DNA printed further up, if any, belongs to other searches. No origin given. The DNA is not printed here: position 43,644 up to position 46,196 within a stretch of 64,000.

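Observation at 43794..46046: HMG-CoA reductase fused to mevalonate kinase in one 750-aa polypeptide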

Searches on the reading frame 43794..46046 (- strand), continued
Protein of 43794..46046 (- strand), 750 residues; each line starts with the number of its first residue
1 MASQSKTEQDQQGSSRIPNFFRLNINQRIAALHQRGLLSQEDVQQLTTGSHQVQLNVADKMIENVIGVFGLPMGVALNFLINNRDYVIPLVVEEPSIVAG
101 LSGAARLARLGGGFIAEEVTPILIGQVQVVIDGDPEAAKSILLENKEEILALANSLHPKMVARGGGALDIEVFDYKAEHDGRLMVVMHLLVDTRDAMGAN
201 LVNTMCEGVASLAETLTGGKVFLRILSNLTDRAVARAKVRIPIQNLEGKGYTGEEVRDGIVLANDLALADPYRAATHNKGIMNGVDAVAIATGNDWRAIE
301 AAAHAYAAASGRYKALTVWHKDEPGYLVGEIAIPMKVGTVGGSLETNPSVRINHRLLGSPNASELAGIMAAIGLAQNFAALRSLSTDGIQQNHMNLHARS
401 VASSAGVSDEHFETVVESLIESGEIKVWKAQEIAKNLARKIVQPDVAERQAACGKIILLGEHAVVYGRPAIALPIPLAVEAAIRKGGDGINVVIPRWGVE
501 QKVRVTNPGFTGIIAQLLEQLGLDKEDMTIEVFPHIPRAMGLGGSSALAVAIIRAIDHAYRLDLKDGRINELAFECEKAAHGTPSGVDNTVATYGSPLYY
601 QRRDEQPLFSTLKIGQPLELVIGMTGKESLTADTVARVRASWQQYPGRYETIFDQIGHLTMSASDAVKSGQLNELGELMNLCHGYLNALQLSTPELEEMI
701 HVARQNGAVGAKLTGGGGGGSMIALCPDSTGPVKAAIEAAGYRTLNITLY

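Call 7: find_related_loci(query=window:43794-46046:-, collection=genome_contigs, flank=10000)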
Query window:43794-46046:- (750 aa) in genome_contigs; peptide patterns used: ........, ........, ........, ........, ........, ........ (x = any residue, [..] = any of these).
598 stretches matched a pattern (row limit reached: there are more); 568 encode a relative of the query (tblastn E <= 1e-3); the best 80 are kept; 80 distinct loci.
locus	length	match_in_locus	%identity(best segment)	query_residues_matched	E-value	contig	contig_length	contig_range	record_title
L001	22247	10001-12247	99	1-749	0e+0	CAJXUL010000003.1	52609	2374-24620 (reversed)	MAG TPA_asm: uncultured Gammaproteobacteria bacterium isolate SRR3933253_bin.21_MetaBAT_v2.12.1_MAG genome assembly, con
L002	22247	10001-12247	98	1-749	0e+0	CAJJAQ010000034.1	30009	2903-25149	MAG: uncultured Pseudomonadales bacterium isolate FRAM18_bin320 genome assembly, contig: FRAM18_bin320-34, whole genome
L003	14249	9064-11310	97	1-749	0e+0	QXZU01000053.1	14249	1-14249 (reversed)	MAG: K189A clade bacterium isolate NorthSea_HE361-14_B43 BWM14_Refined_39_53, whole genome shotgun sequence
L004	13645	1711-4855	97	1-749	0e+0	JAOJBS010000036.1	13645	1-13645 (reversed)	Pseudomonadales bacterium isolate AM-375-K13 AM-375-K13_NODE_36, whole genome shotgun sequence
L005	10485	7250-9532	80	1-749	0e+0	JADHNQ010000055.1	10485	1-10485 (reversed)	MAG: Pseudomonadales bacterium isolate BS301-5m-G72 BS301-5m-C8706, whole genome shotgun sequence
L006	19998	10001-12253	81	3-749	0e+0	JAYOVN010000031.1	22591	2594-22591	MAG: Gammaproteobacteria bacterium isolate 139564_S165_metabat_bins_2.tsv.170_sub NODE_2308_length_22591_cov_16.690229,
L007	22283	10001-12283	80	1-749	0e+0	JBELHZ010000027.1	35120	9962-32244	MAG: Gammaproteobacteria bacterium isolate REMEI104_ass_metaspades_bin.5 NODE_1002_length_35163_cov_10.129629, whole gen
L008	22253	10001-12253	81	3-749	0e+0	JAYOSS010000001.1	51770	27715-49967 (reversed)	MAG: Gammaproteobacteria bacterium isolate 139566_S167_rosella_bins.tsv.051 NODE_504_length_51770_cov_5.553418, whole ge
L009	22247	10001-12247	81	5-749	0e+0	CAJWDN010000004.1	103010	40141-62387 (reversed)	MAG TPA_asm: uncultured Gammaproteobacteria bacterium isolate ERR599050_bin.81_MetaBAT_v2.12.1_MAG genome assembly, cont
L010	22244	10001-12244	80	1-749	0e+0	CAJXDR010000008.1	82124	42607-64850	MAG TPA_asm: uncultured Gammaproteobacteria bacterium isolate ERR599043_bin.22_MetaBAT_v2.12.1_MAG genome assembly, cont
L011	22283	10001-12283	79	1-749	0e+0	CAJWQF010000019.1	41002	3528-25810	MAG TPA_asm: uncultured Gammaproteobacteria bacterium isolate ERR599052_bin.207_MetaBAT_v2.12.1_MAG genome assembly, con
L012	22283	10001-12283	79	1-749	0e+0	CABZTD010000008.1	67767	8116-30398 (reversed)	MAG: K189A clade bacterium isolate AG-896-K13 genome assembly, contig: AG-896-K13_NODE_8, whole genome shotgun sequence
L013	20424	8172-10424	79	1-749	0e+0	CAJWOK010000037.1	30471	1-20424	MAG TPA_asm: uncultured Gammaproteobacteria bacterium isolate ERR599043_bin.109_MetaBAT_v2.12.1_MAG genome assembly, con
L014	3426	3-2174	81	30-749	0e+0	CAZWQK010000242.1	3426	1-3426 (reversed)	MAG TPA_asm: uncultured Pseudomonadales bacterium isolate SRP134809_co1_76 genome assembly, contig: NODE_56561_length_34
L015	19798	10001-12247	80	5-749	0e+0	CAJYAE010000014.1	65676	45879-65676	MAG TPA_asm: uncultured Gammaproteobacteria bacterium isolate ERR2098389_bin.52_MetaBAT_v2.12.1_MAG genome assembly, con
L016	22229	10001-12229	80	11-749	0e+0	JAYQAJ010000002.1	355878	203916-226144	MAG: Gammaproteobacteria bacterium isolate 139585_S186_rosella_bins.tsv.064 NODE_3_length_355878_cov_7.627871, whole gen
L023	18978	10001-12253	73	1-749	0e+0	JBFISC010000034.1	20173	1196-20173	MAG: Pseudomonadales bacterium isolate Mix_sand13.2021.11.D.56 k141_2274969_length_20173_cov_10.0000, whole genome shotg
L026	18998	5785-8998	72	1-749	0e+0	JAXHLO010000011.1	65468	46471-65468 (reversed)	MAG: Gammaproteobacteria bacterium isolate Salar_de_Ascotan_soil_MAG_ASO2 contig_9490_polypolish, whole genome shotgun s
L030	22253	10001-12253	72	1-749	0e+0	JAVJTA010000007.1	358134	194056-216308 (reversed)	MAG: Pseudomonadales bacterium isolate G1-WW12-30 k141_59193, whole genome shotgun sequence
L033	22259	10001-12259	73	1-749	0e+0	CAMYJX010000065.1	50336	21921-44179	MAG: uncultured Pseudomonadales bacterium isolate FCS_Gamma_023 genome assembly, contig: scaffold_1071, whole genome sho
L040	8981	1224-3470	72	1-749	0e+0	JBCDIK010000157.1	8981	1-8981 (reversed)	MAG: Pseudomonadota bacterium isolate P01_H01_bin.178 k141_541004_length_8981_cov_14.0000, whole genome shotgun sequence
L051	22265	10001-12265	67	1-747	0e+0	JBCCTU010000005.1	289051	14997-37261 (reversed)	MAG: Pseudomonadota bacterium isolate P01_D01_bin.88 k141_2894919_length_289051_cov_22.5068, whole genome shotgun sequen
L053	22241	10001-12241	66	8-749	0e+0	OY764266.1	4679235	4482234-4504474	MAG: Pseudomonadales bacterium isolate 98484ff4-1806-4741-b53f-28f88446d800 genome assembly, chromosome: 1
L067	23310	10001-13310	60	15-749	0e+0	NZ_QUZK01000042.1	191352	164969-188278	Wenzhouxiangella sediminis strain XDB06 29, whole genome shotgun sequence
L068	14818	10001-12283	58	8-749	0e+0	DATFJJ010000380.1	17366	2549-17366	MAG TPA_asm: Wenzhouxiangellaceae bacterium isolate SMAG_U9141 k141_356121, whole genome shotgun sequence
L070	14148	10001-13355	61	15-749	0e+0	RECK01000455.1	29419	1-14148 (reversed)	MAG: Wenzhouxiangella sp. isolate DLM2.Bin32 NODE_1706_length_29419_cov_15.4347, whole genome shotgun sequence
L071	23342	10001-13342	58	8-749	0e+0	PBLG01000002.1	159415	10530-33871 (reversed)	MAG: Lysobacterales bacterium isolate SP244 29922, whole genome shotgun sequence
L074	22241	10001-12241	58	15-749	0e+0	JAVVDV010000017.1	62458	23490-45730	MAG: Wenzhouxiangellaceae bacterium isolate TamC13-04 NODE_17_length_62458_cov_30.864302, whole genome shotgun sequence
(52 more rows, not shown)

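Call 25: search_protein_representatives(protein=window:43794-46046:-)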
Query: 750 residues. Proteins with E-value up to 0.001 (for the whole library): 13663; up to 1e-10: 7094; up to 1e-30: 2035. The best 150 are listed.
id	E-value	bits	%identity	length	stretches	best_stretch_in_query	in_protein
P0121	6.9e-259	877.6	57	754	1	15-749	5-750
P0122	8.1e-210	715.4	49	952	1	17-748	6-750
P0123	4.2e-200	683.3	46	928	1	18-731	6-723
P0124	1.6e-195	668.1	47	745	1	15-746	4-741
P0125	2.7e-186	637.6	47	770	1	19-748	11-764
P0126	2.7e-184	631.0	47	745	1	16-728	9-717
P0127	1.5e-183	628.5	44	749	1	15-729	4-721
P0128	3.2e-179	614.2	48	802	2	19-450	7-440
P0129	3.2e-179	614.2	63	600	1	92-585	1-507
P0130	1.2e-176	605.8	57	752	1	14-539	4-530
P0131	1.7e-174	598.6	46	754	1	22-748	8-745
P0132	2.2e-173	595.0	47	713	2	15-407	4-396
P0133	6.7e-170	583.4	51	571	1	186-747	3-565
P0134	4.1e-167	574.2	45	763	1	11-749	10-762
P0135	2.3e-161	555.2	41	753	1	15-745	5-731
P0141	1.0e-138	480.3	44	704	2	15-403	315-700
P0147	3.8e-119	415.7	42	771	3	6-444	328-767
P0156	1.1e-107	377.8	48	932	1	15-436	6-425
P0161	1.1e-103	364.6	37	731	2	10-400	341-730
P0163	1.7e-103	363.9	47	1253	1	13-427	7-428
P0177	5.3e-99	349.1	46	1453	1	15-440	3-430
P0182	3.5e-97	343.1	35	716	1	14-743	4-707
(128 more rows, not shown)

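Call 27: search_protein_families(library=pfam, proteins=[P0122, P0123, P0128, P0141, P0147, P0161, P0182, P0156, P0163, P0177], max_evalue=0.00001)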
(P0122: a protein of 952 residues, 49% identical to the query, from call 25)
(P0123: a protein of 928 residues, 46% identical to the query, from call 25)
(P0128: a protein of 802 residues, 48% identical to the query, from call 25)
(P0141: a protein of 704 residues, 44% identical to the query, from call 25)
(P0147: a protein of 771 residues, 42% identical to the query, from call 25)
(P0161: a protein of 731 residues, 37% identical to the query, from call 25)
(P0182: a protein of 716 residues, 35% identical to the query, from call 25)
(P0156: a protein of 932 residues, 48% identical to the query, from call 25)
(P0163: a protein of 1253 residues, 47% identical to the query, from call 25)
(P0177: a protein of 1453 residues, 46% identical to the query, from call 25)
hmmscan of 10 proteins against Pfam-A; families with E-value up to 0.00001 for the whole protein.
P0122 (952 aa): 4 families
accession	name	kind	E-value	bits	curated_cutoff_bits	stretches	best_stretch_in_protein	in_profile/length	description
PF00368.23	HMG-CoA_red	-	1.3e-106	357.2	27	1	15-387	3-368/368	Hydroxymethylglutaryl-coenzyme A reductase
PF00293.34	NUDIX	-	5.6e-19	68.9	21.1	1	799-928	2-134/134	NUDIX domain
PF00288.32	GHMP_kinases_N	-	1.7e-17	63.8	22.3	1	513-597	3-84/87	GHMP kinases N terminal domain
PF08544.19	GHMP_kinases_C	-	4.9e-15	56.1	21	1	666-736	2-76/85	GHMP kinases C terminal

P0123 (928 aa): 4 families
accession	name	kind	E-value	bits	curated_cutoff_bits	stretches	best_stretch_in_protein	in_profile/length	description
PF00368.23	HMG-CoA_red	-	4.8e-102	342.2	27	1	13-385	2-368/368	Hydroxymethylglutaryl-coenzyme A reductase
PF00293.34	NUDIX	-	1.2e-19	71.1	21.1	1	784-913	2-134/134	NUDIX domain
PF08544.19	GHMP_kinases_C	-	1.1e-16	61.4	21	1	656-732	2-81/85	GHMP kinases C terminal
PF00288.32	GHMP_kinases_N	-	1.2e-14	54.8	22.3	1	517-583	15-80/87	GHMP kinases N terminal domain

P0128 (802 aa): 3 families
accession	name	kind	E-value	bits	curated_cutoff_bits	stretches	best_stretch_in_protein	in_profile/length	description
PF00368.23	HMG-CoA_red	-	1.4e-86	291.3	27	1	43-387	27-368/368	Hydroxymethylglutaryl-coenzyme A reductase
PF00288.32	GHMP_kinases_N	-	5e-16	59.1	22.3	1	560-636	10-83/87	GHMP kinases N terminal domain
PF08544.19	GHMP_kinases_C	-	1.2e-15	58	21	1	706-783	2-82/85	GHMP kinases C terminal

P0141 (704 aa): 3 families
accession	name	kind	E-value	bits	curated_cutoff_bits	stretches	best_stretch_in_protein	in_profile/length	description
PF00368.23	HMG-CoA_red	-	1.5e-94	317.5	27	1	325-695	2-368/368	Hydroxymethylglutaryl-coenzyme A reductase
PF00288.32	GHMP_kinases_N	-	3.1e-16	59.8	22.3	1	65-144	6-85/87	GHMP kinases N terminal domain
PF08544.19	GHMP_kinases_C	-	1.1e-14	55.1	21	1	227-303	3-83/85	GHMP kinases C terminal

P0147 (771 aa): 3 families
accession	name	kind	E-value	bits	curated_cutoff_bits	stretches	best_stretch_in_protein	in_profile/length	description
PF00368.23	HMG-CoA_red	-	9.5e-104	347.8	27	1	346-721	1-368/368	Hydroxymethylglutaryl-coenzyme A reductase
PF00288.32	GHMP_kinases_N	-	5e-07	30.3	22.3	1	87-149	29-87/87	GHMP kinases N terminal domain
PF08544.19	GHMP_kinases_C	-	3.3e-06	27.9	21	1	239-310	13-81/85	GHMP kinases C terminal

P0161 (731 aa): 3 families
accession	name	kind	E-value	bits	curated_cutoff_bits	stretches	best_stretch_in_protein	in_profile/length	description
PF00368.23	HMG-CoA_red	-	1.7e-97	327.2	27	1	364-727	10-367/368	Hydroxymethylglutaryl-coenzyme A reductase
PF08544.19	GHMP_kinases_C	-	5.3e-08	33.6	21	1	244-304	11-78/85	GHMP kinases C terminal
PF00288.32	GHMP_kinases_N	-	2.7e-06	27.9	22.3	1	94-156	29-87/87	GHMP kinases N terminal domain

P0182 (716 aa): 3 families
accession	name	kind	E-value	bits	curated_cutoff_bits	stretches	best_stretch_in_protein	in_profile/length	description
PF00368.23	HMG-CoA_red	-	1.3e-85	288.1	27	1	31-377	15-367/368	Hydroxymethylglutaryl-coenzyme A reductase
PF00288.32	GHMP_kinases_N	-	1.7e-11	44.6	22.3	1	468-551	2-82/87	GHMP kinases N terminal domain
PF08544.19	GHMP_kinases_C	-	2.7e-10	40.9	21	1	638-703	13-81/85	GHMP kinases C terminal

P0156 (932 aa): 5 families
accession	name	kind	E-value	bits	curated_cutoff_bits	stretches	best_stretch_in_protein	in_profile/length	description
PF00368.23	HMG-CoA_red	-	9.6e-102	341.2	27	1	16-387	2-368/368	Hydroxymethylglutaryl-coenzyme A reductase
PF13243.12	SQHop_cyclase_C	-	1.9e-20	73.6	26.1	2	762-912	138-302/319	Squalene-hopene cyclase C-terminal domain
PF13249.12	SQHop_cyclase_N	-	1.9e-11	44.2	26.2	0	634-715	3-85/291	Squalene-hopene cyclase N-terminal domain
PF00432.27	Prenyltrans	-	3.6e-06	27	26.5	0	620-804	6-169/304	Prenyltransferase alpha-alpha toroid domain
PF07678.20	TED_complement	-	6.4e-06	25.9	22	0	646-746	82-191/312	A-macroglobulin TED domain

P0163 (1253 aa): 10 families
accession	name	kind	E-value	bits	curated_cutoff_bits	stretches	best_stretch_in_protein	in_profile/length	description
PF00368.23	HMG-CoA_red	-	2e-100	336.8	27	1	20-399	3-368/368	Hydroxymethylglutaryl-coenzyme A reductase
PF00494.24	SQS_PSY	-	1.7e-50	172.6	26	1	493-786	2-258/263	Squalene/phytoene synthase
PF01370.27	Epimerase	-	6e-33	114.7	20.9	1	886-1120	1-237/240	NAD dependent epimerase/dehydratase family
PF16363.11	GDP_Man_Dehyd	-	7.4e-22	78.7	27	1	887-1204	1-322/332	GDP-mannose 4,6 dehydratase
PF01073.25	3Beta_HSD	-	1.9e-17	63.7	22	1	887-1049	1-160/280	3-beta hydroxysteroid dehydrogenase/isomerase family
PF13460.12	NAD_binding_10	-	9.2e-14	52.2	27.2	1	890-1013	1-106/184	NAD(P)H-binding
PF02719.21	Polysacc_synt_2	-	5.1e-12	46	20.2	1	886-1003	1-126/293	Polysaccharide biosynthesis protein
PF05368.20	NmrA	-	6.3e-10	39.6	27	1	885-1004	4-106/298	NmrA-like family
PF07993.18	NAD_binding_4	-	5.1e-09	36.1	20.1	1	888-1066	1-209/258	Male sterility protein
PF04321.23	RmlD_sub_bind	-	8.6e-06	25.5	27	0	885-1049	2-139/287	RmlD substrate binding domain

P0177 (1453 aa): 3 families
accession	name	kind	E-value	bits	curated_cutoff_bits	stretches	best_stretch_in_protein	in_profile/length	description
PF00368.23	HMG-CoA_red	-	1.6e-102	343.7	27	1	14-388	3-368/368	Hydroxymethylglutaryl-coenzyme A reductase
PF00348.22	polyprenyl_synt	-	7.8e-58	196.1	27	1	473-721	3-249/251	Polyprenyl synthetase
PF00494.24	SQS_PSY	-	2.7e-55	188.4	26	1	799-1088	2-260/263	Squalene/phytoene synthase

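Call 34: search_protein_families(library=pfam, proteins=[L030:13184-14275:+, L070:13336-13944:+, L040:5201-5809:-, L015:3155-4084:-, L026:2370-3344:+, L007:2681-4936:-, L006:15954-16979:-, L074:872-2206:+, L011:30-1052:+, L051:15815-16669:+], max_evalue=0.00001)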
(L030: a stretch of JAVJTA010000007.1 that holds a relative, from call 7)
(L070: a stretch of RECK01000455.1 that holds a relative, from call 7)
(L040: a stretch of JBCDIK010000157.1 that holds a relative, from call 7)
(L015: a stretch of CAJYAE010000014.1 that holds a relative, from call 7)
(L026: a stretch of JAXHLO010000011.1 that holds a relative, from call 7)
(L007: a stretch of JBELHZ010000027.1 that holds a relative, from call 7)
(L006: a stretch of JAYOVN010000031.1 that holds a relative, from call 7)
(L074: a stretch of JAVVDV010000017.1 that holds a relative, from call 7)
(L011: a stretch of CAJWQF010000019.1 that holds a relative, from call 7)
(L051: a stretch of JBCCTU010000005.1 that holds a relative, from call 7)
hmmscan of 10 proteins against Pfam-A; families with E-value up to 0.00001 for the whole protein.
L030:13184-14275:+ (363 aa): 3 families
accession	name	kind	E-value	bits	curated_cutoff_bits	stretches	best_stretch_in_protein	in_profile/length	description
PF00107.32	ADH_zinc_N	-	1.6e-24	86.7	31.8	1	175-322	1-126/129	Zinc-binding dehydrogenase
PF08240.17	ADH_N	-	2.7e-12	47.3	23.5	1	28-133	1-102/104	Alcohol dehydrogenase GroES-like domain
PF13602.12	ADH_zinc_N_2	-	2.1e-06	29.2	27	1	232-361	11-134/134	Zinc-binding dehydrogenase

L070:13336-13944:+ (202 aa): 1 family
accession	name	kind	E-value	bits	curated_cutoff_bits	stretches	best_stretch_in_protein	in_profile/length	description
PF00293.34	NUDIX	-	1.8e-22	80.2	21.1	1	51-181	2-134/134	NUDIX domain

L040:5201-5809:- (202 aa): 4 families
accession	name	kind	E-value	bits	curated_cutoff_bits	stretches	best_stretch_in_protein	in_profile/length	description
PF13409.12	GST_N_2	-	1.1e-16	61.6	25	1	10-76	3-70/70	Glutathione S-transferase, N-terminal domain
PF13417.12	GST_N_3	-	2.3e-15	57.1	22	1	3-80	1-74/75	Glutathione S-transferase, N-terminal domain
PF02798.26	GST_N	-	1.5e-13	51.3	20.9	1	10-74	12-75/76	Glutathione S-transferase, N-terminal domain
PF00043.30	GST_C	-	6.2e-09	36.4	20.7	1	137-193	31-89/93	Glutathione S-transferase, C-terminal domain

L015:3155-4084:- (309 aa): 1 family
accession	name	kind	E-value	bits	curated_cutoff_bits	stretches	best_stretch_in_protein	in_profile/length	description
PF00487.30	FA_desaturase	-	2.3e-32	113.2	29.7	1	51-283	3-239/253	Fatty acid desaturase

L026:2370-3344:+ (324 aa): 3 families
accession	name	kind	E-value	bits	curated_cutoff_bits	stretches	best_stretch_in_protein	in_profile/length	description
PF00107.32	ADH_zinc_N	-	4.2e-30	104.8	31.8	1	150-271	1-116/129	Zinc-binding dehydrogenase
PF13602.12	ADH_zinc_N_2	-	8.2e-24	85.5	27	1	183-321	2-134/134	Zinc-binding dehydrogenase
PF08240.17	ADH_N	-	1e-15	58.3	23.5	1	28-109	2-104/104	Alcohol dehydrogenase GroES-like domain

L007:2681-4936:- (751 aa): 1 family
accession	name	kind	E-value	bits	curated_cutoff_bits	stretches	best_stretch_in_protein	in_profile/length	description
PF02515.22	CoA_transf_3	-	5.3e-91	305.9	23.3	2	371-639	1-261/366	CoA-transferase family III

L006:15954-16979:- (341 aa): 1 family
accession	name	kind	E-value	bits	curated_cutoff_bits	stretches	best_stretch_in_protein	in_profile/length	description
PF04307.19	YdjM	-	9.4e-34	116.9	29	1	1-176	1-171/176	YdjM inner membrane protein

L074:872-2206:+ (444 aa): 2 families
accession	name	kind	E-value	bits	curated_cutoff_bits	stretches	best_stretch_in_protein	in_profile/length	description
PF02518.31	HATPase_c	-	8.4e-24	84.6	26.4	1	335-433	6-110/111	Histidine kinase-, DNA gyrase B-, and HSP90-like ATPase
PF00512.31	HisKA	-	1.4e-16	60.8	26.9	1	224-285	3-64/66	His Kinase A (phospho-acceptor) domain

L011:30-1052:+ (340 aa): 2 families
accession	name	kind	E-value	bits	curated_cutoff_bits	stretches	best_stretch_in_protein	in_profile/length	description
PF00155.27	Aminotran_1_2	-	6.1e-28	98.5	19.7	1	2-308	48-354/361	Aminotransferase class I and II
PF12897.13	Asp_aminotransf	-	6e-12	45.5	27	1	16-321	96-411/421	Aspartate amino-transferase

L051:15815-16669:+ (284 aa): 1 family
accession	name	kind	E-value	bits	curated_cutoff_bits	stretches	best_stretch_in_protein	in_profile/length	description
PF03976.20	PPK2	-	2e-60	204.6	22.3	1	30-257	7-222/229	Polyphosphate kinase 2 (PPK2)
